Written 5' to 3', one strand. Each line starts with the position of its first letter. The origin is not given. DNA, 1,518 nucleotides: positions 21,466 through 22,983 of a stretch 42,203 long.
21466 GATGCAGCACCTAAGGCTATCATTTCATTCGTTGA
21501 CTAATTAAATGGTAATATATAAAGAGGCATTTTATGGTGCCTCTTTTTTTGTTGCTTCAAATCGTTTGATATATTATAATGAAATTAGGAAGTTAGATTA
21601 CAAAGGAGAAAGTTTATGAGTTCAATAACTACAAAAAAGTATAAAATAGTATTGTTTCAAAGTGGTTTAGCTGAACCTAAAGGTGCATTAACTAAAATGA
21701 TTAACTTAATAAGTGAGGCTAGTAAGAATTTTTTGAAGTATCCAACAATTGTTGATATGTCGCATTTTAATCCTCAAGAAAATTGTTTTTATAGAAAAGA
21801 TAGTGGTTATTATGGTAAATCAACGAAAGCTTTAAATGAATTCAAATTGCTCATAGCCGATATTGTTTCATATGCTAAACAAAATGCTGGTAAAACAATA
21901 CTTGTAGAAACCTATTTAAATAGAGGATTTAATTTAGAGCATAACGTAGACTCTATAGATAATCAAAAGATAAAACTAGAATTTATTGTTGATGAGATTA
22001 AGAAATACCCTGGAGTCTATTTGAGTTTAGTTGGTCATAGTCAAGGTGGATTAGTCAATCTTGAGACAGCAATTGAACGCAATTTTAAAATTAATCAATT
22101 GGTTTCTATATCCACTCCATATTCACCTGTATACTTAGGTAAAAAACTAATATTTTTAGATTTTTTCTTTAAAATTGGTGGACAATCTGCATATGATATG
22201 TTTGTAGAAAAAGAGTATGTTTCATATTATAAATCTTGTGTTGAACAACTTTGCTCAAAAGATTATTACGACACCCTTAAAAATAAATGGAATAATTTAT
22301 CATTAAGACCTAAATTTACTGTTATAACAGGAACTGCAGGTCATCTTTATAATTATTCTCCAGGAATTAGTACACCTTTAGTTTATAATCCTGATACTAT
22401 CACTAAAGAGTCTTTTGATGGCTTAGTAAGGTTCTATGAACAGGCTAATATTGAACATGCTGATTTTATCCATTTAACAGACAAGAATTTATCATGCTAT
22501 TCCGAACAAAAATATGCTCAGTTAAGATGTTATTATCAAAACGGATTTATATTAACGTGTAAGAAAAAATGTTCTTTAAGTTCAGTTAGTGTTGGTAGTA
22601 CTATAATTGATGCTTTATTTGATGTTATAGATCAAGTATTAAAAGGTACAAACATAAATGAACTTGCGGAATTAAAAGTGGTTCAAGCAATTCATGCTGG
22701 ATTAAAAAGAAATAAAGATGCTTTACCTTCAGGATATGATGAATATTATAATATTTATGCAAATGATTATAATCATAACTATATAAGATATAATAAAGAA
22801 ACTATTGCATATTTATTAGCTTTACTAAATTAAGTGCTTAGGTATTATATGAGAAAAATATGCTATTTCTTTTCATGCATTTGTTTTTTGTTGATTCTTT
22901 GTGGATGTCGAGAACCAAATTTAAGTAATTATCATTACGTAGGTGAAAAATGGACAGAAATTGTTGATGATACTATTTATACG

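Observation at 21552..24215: Self-contained three-gene cassette wedged into the conserved rplQ | ecfA junction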

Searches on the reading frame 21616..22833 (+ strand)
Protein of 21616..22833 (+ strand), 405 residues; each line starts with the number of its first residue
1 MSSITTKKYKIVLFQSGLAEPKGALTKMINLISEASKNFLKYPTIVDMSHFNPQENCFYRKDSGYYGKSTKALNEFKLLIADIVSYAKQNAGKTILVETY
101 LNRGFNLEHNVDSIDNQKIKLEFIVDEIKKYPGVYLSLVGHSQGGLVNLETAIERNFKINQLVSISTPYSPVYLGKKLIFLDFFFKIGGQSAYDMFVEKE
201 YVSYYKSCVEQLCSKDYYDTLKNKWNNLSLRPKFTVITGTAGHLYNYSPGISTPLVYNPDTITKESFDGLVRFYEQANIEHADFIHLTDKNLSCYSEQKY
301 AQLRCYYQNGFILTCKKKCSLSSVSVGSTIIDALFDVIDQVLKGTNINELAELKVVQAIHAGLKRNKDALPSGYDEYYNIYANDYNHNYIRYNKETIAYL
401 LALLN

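Call 3: search_protein_families(library=pfam, proteins=[window:21616-22833:+], max_evalue=1)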
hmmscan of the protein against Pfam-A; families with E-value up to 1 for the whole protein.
window:21616-22833:+ (405 aa): 7 families
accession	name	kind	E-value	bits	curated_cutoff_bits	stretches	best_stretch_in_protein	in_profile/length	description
PF07819.20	PGAP1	-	0.0019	18.4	24.3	1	136-170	93-130/233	PGAP1-like alpha/beta domain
PF06028.17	DUF915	-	0.0047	16.8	22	1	105-172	72-146/255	Alpha/beta hydrolase of unknown function (DUF915)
PF02089.21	Palm_thioest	-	0.011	15.9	26.8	1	84-199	21-141/254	Palmitoyl protein thioesterase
PF17024.10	DMAP1_like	-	0.014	16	30.8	0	148-180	32-64/113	Putative DMAP1-like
PF05057.20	DUF676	-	0.021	14.8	20.3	1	121-148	63-92/217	Putative serine esterase (DUF676)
PF12146.15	Hydrolase_4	-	0.046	13.4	27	1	125-170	66-112/239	Serine aminopeptidase, S33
PF00561.26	Abhydrolase_1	-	0.13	12.3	25.8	1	138-168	73-103/245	alpha/beta hydrolase fold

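Call 4: search_protein_families(library=padloc, proteins=[window:21616-22833:+], max_evalue=1)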
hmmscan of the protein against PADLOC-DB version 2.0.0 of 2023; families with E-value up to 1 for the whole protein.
window:21616-22833:+ (405 aa): 0 families

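Call 5: search_protein_families(library=ncbifam, proteins=[window:21616-22833:+], max_evalue=1)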
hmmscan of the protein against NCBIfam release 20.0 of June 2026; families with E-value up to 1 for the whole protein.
window:21616-22833:+ (405 aa): 5 families
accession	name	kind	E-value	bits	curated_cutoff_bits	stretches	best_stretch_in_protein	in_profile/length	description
NF006449.0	PRK08775.1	equivalog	0.009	14.9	296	1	96-167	104-172/344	homoserine O-succinyltransferase MetX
NF047878.1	Lsa26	equivalog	0.01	15.3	300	1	39-103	28-92/217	surface adhesion protein Lsa26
TIGR03611.1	RutD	equivalog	0.085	12.2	238.5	1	136-166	82-112/258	pyrimidine utilization protein D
NF011457.0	PRK14875.1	equivalog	0.11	11.4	307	1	136-166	200-230/372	acetoin dehydrogenase dihydrolipoyllysine-residue acetyltransferase subunit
NF005898.0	PRK07868.1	equivalog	0.16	9.7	925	1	120-172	127-177/994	acyl-CoA synthetase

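Call 9: find_homologous_proteins(query=window:21616-22833:+)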
Query window:21616-22833:+ (405 aa): 71 proteins with E <= 0.001 among 4043 candidates.
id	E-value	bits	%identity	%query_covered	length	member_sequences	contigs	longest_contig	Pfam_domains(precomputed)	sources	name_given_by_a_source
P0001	6.1e-268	907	100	100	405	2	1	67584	-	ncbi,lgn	-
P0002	6.3e-159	548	61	100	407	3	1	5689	PF05057.21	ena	-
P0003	6.3e-159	548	61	100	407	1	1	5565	-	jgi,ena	jgi:hypothetical protein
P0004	4.1e-157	542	61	100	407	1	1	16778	PF00561.27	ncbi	-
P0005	6.3e-157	541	61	100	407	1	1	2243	-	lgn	-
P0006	6.8e-157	541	60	100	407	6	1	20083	-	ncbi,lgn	-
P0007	1.7e-153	530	60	100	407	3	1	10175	-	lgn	-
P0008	4.7e-151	522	59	100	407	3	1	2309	-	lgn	-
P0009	6.7e-149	515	61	95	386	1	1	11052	-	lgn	-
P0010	5.7e-144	499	56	100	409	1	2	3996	-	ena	-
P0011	1.0e-138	481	55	100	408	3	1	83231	PF02089.22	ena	-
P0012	6.8e-135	469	62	83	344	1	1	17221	-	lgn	-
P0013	1.0e-127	445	52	100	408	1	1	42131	PF02089.22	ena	-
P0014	8.2e-126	439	63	77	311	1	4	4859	-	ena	-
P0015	1.4e-119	418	51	100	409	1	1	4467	-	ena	-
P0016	1.8e-116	408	50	100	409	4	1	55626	PF05057.21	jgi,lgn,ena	-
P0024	5.5e-87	311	58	63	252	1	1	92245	-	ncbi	-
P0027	1.4e-82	296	42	99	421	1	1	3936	-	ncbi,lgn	-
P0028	1.6e-82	296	42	100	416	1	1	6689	-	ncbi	-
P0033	4.0e-72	262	39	100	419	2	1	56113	PF07819.20,PF12146.16,PF02230.23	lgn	-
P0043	9.8e-58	215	36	100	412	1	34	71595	PF02089.22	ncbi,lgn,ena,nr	ncbi:MAG: hypothetical protein IKC22_07550 [Bacilli bacterium]|nr:hypothetical protein [Bacilli bact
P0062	6.4e-46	176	34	99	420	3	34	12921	-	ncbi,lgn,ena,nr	ncbi:MAG: hypothetical protein SOV57_02025 [Bacilli bacterium]|nr:hypothetical protein [Erysipelotri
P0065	1.6e-39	155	35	98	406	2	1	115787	PF07819.20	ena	-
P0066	3.8e-34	137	29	100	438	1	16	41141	PF00561.27,PF07819.20,PF12146.16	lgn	-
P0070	1.6e-28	118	28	97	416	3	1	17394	PF00561.27,PF07819.20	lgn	-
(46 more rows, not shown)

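Call 10: find_encoding_contigs(protein=P0006, flank=6000, max_places=3)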
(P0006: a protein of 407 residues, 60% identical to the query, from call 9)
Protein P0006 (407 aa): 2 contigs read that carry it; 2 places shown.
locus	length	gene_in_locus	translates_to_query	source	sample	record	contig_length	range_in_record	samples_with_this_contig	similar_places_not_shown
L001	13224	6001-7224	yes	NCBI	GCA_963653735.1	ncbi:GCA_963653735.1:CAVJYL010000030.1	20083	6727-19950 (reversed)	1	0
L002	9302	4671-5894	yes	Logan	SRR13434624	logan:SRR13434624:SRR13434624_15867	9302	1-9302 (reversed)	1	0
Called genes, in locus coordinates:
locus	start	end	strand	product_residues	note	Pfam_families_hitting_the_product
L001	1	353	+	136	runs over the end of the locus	-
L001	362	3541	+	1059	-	PF28553:WH_1, PF28554:DUF8437, PF00176:SNF2-rel_dom (faint), PF04851:ResIII (weak), PF28555:Helicase_dom, PF00271:Helicase_C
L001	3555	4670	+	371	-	PF00004:AAA (faint), PF07726:AAA_3 (weak)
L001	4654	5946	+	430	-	PF13203:DUF2201_N, PF09967:DUF2201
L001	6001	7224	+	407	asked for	-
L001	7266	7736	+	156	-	-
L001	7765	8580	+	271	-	PF01909:NTP_transf_2 (weak), PF18765:Polbeta (weak)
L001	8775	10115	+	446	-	PF03051:Peptidase_C1_2, PF00112:Peptidase_C1 (faint)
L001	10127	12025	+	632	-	PF05649:Peptidase_M13_N, PF01431:Peptidase_M13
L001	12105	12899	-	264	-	PF02522:Antibiotic_NAT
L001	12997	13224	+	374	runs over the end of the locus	PF05206:TRM13 (weak), PF13679:Methyltransf_32, PF13847:Methyltransf_31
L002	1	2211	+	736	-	?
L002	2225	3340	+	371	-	PF00004:AAA (faint), PF07726:AAA_3 (weak)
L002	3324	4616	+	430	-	PF13203:DUF2201_N, PF09967:DUF2201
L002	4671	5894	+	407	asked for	-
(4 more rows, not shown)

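Call 11: find_encoding_contigs(protein=P0011, flank=6000, max_places=3)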
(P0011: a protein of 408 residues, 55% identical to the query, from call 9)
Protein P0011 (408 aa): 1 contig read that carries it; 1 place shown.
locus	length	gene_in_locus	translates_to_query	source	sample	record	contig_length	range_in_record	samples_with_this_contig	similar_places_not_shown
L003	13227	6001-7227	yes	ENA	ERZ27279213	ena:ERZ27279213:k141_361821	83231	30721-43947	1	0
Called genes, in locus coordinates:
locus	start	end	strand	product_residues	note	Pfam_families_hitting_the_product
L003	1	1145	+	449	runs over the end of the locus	PF02163:Peptidase_M50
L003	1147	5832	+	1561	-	PF02811:PHP, PF00929:RNase_T, PF02811:PHP (weak), PF07733:DNA_pol3_alpha, PF17657:DNA_pol3_finger, PF14579:HHH_6 (weak)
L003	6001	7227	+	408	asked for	PF02089:Palm_thioest (faint)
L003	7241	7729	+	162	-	-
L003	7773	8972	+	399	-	PF02089:Palm_thioest (weak)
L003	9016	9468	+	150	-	-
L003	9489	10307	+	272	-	PF22600:MTPAP-like_central (weak), PF01909:NTP_transf_2 (weak), PF18765:Polbeta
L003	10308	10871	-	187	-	PF25087:GMPPB_C (faint), PF00132:Hexapep, PF14602:Hexapep_2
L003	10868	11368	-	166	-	PF03358:FMN_red (weak), PF12682:Flavodoxin_4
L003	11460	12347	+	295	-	PF00126:HTH_1, PF03466:LysR_substrate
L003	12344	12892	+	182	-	PF03352:Adenine_glyco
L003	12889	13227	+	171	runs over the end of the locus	PF01613:Flavin_Reduct (weak)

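Call 12: find_encoding_contigs(protein=P0043, flank=6000, max_places=3)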
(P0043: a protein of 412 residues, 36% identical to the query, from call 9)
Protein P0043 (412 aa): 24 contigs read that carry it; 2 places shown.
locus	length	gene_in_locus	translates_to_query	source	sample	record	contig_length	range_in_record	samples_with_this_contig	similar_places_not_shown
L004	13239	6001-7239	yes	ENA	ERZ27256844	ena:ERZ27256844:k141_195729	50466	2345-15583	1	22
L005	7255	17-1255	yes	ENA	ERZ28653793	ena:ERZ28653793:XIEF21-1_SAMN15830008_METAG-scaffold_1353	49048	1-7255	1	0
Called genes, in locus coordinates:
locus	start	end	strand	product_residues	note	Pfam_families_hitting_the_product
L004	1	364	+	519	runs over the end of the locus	PF01966:HD (weak)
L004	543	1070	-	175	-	PF04545:Sigma70_r4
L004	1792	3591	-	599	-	PF13476:AAA_23 (weak)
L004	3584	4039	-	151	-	PF20288:MC2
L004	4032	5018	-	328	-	PF20282:CTD6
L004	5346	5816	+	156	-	PF08281:Sigma70_r4_2, PF04545:Sigma70_r4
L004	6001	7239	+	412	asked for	PF02089:Palm_thioest (faint)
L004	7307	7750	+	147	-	PF08139:LPAM_1 (faint)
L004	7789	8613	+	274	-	PF01909:NTP_transf_2 (weak), PF18765:Polbeta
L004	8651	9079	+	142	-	-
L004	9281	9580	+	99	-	-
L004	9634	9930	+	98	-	PF16079:Phage_holin_5_2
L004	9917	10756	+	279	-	PF22600:MTPAP-like_central (faint), PF01909:NTP_transf_2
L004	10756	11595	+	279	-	PF01909:NTP_transf_2, PF18765:Polbeta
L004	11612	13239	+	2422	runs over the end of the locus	PF05593:RHS_repeat (weak), PF25023:TEN_YD-shell, PF07591:PT-HINT, PF14890:Intein_splicing (weak)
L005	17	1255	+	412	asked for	PF02089:Palm_thioest (faint)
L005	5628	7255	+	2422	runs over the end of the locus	PF05593:RHS_repeat (weak), PF25023:TEN_YD-shell, PF07591:PT-HINT, PF14890:Intein_splicing (weak)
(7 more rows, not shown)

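Call 14: find_encoding_contigs(protein=P0065, flank=6000, max_places=3)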
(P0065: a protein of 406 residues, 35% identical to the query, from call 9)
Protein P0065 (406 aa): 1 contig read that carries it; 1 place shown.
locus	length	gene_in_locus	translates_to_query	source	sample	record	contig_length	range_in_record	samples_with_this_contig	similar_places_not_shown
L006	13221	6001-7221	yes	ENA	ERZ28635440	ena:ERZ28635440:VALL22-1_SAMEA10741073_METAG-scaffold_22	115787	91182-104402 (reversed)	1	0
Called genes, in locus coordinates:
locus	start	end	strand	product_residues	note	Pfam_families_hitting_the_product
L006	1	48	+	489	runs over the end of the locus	PF01547:SBP_bac_1, PF13416:SBP_bac_8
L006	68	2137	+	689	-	PF20578:aBig_2 (faint), PF01336:tRNA_anti-codon (faint)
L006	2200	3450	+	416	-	PF00932:LTD (weak), PF00565:SNase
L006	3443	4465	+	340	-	-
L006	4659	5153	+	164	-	-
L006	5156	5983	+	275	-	PF22600:MTPAP-like_central (weak), PF01909:NTP_transf_2, PF18765:Polbeta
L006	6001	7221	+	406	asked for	PF07819:PGAP1 (weak)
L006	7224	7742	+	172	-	PF13930:Endonuclea_NS_2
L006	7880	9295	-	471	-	PF02881:SRP54_N, PF06414:Zeta_toxin (weak), PF00448:SRP54, PF13401:AAA_22, PF02978:SRP_SPB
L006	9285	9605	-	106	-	PF04297:UPF0122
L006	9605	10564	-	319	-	PF02881:SRP54_N, PF13604:AAA_30 (weak), PF00448:SRP54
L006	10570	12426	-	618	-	PF01751:Toprim, PF01131:Topoisom_bac, PF01396:Zn_ribbon_Top1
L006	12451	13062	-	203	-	PF01351:RNase_HII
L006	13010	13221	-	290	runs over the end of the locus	PF00009:GTP_EFTU (faint), PF03193:RsgA_GTPase (faint), PF01926:MMR_HSR1, PF02421:FeoB_N (weak)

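Call 15: find_encoding_contigs(protein=P0066, flank=6000, max_places=3)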
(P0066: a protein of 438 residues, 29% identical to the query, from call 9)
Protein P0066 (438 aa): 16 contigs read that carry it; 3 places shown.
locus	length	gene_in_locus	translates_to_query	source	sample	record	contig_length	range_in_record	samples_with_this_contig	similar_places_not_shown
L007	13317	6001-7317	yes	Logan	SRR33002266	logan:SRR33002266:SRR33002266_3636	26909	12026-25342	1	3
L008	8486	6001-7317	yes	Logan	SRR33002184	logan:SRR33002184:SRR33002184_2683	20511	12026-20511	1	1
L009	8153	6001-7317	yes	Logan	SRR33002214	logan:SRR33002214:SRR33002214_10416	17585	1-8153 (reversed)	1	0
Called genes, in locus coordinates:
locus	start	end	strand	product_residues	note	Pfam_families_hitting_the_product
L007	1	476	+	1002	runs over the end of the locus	PF01915:Glyco_hydro_3_C, PF14310:Fn3-like (weak), PF00933:Glyco_hydro_3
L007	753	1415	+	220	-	-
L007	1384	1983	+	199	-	-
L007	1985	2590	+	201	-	-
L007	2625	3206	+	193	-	-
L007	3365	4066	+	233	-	PF02592:Vut_1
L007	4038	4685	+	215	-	PF00106:adh_short (weak), PF01370:Epimerase (weak), PF00106:adh_short, PF13561:adh_short_C2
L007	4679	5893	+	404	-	PF01546:Peptidase_M20, PF07687:M20_dimer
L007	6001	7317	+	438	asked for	PF07819:PGAP1 (faint), PF00561:Abhydrolase_1 (weak), PF12146:Hydrolase_4 (faint)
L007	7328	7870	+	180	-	-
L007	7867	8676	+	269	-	PF01909:NTP_transf_2, PF18765:Polbeta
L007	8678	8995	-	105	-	-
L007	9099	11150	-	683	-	PF00009:GTP_EFTU, PF01926:MMR_HSR1 (faint), PF09439:SRPRB (faint), PF03144:GTP_EFTU_D2 (weak), PF22042:EF-G_D2, PF14492:EFG_III, PF03764:EFG_IV, PF00679:EFG_C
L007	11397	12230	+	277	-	-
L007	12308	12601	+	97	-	PF09954:DUF2188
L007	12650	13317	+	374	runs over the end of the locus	PF00149:Metallophos, PF12850:Metallophos_2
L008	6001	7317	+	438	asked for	PF07819:PGAP1 (faint), PF00561:Abhydrolase_1 (weak), PF12146:Hydrolase_4 (faint)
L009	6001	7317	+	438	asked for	PF07819:PGAP1 (faint), PF00561:Abhydrolase_1 (weak), PF12146:Hydrolase_4 (faint)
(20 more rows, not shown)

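Call 16: find_encoding_contigs(protein=P0033, flank=6000, max_places=3)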
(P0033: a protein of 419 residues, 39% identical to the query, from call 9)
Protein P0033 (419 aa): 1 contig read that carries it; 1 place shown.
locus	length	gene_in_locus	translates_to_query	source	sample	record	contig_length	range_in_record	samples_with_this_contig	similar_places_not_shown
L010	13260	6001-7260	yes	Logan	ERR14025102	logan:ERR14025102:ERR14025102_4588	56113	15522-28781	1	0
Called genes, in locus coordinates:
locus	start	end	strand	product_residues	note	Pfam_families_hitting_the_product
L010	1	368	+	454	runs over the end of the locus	PF00270:DEAD, PF00176:SNF2-rel_dom, PF00271:Helicase_C (weak)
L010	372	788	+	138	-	PF05263:DUF722 (weak), PF07374:DUF1492 (weak)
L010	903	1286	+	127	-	PF01844:HNH, PF14279:HNH_5 (weak)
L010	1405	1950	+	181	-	PF05119:Terminase_4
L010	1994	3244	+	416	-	PF00145:DNA_methylase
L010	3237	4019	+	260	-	PF00438:S-AdoMet_synt_N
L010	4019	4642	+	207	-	PF13392:HNH_3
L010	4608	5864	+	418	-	PF02195:ParB_N, PF01555:N6_N4_Mtase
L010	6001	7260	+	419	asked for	PF02230:Abhydrolase_2 (faint), PF12146:Hydrolase_4 (faint), PF07819:PGAP1 (weak)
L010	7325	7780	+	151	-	-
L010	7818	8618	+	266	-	PF01909:NTP_transf_2 (weak), PF18765:Polbeta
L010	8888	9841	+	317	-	PF12224:Amidoligase_2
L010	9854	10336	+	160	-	PF06094:GGACT, PF13772:AIG2_2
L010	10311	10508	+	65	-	-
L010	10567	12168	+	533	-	PF03354:TerL_ATPase, PF20441:TerL_nuclease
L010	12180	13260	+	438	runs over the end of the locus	PF04860:Phage_portal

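Call 21: find_related_loci(query=A1, collection=genome_contigs, flank=8000)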
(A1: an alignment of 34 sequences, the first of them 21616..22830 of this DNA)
Query A1 (405 aa) in genome_contigs; peptide patterns used: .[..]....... (x = any residue, [..] = any of these).
599 stretches matched a pattern (row limit reached: there are more); 6 encode a relative of the query (tblastn E <= 1e-3); 6 distinct loci.
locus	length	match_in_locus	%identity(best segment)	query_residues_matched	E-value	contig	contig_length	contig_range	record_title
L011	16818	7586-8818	36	1-404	3e-65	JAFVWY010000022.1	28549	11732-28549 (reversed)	MAG: Bacilli bacterium isolate RGIG5470 Sheep_Colon-5__c947709, whole genome shotgun sequence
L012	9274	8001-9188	32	11-401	2e-35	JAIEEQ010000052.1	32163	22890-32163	MAG: Anaeroplasmataceae bacterium isolate SC0393_S7_1 SC0393_S7_1_contig_52, whole genome shotgun sequence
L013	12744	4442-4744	28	123-215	5e-7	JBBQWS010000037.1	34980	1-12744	MAG: Actinomycetes bacterium isolate Co_metawrap_2071 Cmw_2071_k141_17084624_length_34980_cov_11.9975, whole genome shot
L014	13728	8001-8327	22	72-169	1e-6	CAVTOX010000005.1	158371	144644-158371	MAG: uncultured Actinomycetes bacterium isolate MFD00905.bin.3.155 genome assembly, contig: contig_20892, whole genome s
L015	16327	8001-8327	22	72-169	2e-6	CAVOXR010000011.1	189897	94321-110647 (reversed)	MAG: uncultured Actinomycetes bacterium isolate MFD09848.bin.1.64 genome assembly, contig: contig_2301, whole genome sho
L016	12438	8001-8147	38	121-172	4e-6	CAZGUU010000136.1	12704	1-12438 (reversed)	MAG TPA_asm: uncultured Enterobacteriaceae bacterium isolate binchicken_co16_326 genome assembly, contig: NODE_8317_leng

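Call 22: find_related_loci(query=A1, collection=viral_contigs, flank=8000)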
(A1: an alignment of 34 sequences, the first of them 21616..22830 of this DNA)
Query A1 (405 aa) in viral_contigs; peptide patterns used: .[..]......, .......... (x = any residue, [..] = any of these).
45 stretches matched a pattern, but none encodes a relative of the query by tblastn (E <= 1e-3).

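Call 30: search_solved_structures(query=A1, max_evalue=1, show_alignments=2)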
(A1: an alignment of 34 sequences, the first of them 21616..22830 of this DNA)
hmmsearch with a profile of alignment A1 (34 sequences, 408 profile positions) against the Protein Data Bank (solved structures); distinct sequences matched with E-value up to 1: 63 (the best 60 are shown).
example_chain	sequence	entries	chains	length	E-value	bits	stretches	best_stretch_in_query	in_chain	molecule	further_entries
3pf8_A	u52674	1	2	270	7.4e-05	25.3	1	114-166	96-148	Cinnamoyl esterase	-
7cof_A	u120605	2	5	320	0.0001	24.8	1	123-180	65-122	Alpha/beta hydrolase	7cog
1hqd_A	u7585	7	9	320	0.00011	24.7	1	123-180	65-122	LIPASE | TRIACYL-GLYCEROL-HYDROLASE | TRIACYL-GLYCEROL HYDROLASE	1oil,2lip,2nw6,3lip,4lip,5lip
1ys1_X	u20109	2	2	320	0.00011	24.7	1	123-180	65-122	Lipase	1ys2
1qge_D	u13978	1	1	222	0.00013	24.5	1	123-179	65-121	PROTEIN (TRIACYLGLYCEROL HYDROLASE)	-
8xy5_A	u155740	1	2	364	0.00021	23.8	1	123-180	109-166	Alpha/beta hydrolase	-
1tah_B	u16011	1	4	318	0.00023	23.6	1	123-179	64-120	LIPASE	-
1cvl_A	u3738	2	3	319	0.00023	23.6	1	123-179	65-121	TRIACYLGLYCEROL HYDROLASE | Lipase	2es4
2wtm_A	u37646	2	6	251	0.00046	22.6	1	122-169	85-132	EST1E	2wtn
4f21_A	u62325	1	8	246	0.0008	21.9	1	112-170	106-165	Carboxylesterase/phospholipase family protein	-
3pf9_A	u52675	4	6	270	0.00084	21.8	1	114-166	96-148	Cinnamoyl esterase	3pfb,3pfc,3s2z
3qm1_A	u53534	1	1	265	0.00085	21.8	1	114-166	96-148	Cinnamoyl esterase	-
7xrh_A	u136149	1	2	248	0.0013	21.1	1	124-166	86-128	Cinnamoyl esterase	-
10bv_A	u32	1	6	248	0.0015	21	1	125-166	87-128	Chlorogenic acid esterase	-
8skm_A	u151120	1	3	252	0.0016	20.9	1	125-166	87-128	Chlorogenic acid esterase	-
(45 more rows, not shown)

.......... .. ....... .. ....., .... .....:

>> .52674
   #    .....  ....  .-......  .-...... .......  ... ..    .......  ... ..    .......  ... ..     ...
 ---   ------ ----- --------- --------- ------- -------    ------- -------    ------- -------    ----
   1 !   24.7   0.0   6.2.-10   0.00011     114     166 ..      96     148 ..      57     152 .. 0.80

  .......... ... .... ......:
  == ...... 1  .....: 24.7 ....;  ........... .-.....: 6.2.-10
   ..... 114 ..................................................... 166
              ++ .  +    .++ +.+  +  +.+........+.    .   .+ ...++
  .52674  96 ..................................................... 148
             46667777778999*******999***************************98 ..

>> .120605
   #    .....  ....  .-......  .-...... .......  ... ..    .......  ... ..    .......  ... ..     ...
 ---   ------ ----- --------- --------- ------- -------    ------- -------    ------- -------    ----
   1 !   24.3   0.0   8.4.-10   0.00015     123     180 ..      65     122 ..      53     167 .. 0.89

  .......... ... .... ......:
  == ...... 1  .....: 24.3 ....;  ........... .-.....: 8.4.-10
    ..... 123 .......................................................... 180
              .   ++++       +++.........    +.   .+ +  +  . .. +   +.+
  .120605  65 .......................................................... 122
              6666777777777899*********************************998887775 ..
